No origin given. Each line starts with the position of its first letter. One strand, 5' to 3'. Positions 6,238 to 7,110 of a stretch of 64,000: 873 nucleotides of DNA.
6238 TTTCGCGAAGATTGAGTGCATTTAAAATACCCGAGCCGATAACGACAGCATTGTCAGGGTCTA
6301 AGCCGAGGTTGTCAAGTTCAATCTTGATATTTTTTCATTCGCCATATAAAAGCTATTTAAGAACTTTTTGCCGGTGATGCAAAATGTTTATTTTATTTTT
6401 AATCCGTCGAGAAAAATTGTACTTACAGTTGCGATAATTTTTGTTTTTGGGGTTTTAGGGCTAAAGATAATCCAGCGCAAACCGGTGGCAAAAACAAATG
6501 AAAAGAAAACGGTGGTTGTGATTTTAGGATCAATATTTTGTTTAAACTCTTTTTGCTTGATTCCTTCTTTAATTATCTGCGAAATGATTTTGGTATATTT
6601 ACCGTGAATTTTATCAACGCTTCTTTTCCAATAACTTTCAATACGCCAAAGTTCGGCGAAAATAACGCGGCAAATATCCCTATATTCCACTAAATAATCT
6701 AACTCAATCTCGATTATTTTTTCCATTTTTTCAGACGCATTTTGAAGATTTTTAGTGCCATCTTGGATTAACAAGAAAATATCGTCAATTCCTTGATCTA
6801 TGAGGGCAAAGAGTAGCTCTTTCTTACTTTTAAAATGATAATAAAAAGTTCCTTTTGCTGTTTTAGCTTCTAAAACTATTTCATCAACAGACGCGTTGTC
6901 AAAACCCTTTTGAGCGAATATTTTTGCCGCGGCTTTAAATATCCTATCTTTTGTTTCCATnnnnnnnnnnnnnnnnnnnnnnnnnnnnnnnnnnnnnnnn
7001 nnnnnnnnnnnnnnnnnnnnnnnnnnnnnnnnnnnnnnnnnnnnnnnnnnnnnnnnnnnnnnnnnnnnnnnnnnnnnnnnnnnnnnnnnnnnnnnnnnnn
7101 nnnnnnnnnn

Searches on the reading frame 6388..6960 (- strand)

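Call 19: search_protein_families(library=pfam, proteins=[window:6388-6960:-], max_evalue=0.001)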
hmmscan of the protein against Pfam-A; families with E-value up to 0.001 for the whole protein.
window:6388-6960:- (190 aa): 6 families
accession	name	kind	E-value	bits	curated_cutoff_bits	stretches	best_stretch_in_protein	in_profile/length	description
PF00440.29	TetR_N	-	7.9e-17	61.2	24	1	7-53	1-47/47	Bacterial regulatory proteins, tetR family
PF08359.16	TetR_C_4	-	1.2e-10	42.1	21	1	65-182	12-129/133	YsiA-like protein, C-terminal region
PF17932.6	TetR_C_24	-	1.3e-09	38.7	26.4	1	74-158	3-86/114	Tetracyclin repressor-like, C-terminal domain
PF17922.6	TetR_C_17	-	0.00025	21.7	26.1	0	115-155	41-81/100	Tetracyclin repressor-like, C-terminal domain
PF17938.6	TetR_C_29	-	0.00046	20.8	26.2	1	77-157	3-85/119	Tetracyclin repressor-like, C-terminal domain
PF17934.6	TetR_C_26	-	0.00092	20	25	0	79-168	1-88/109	Tetracyclin repressor-like, C-terminal domain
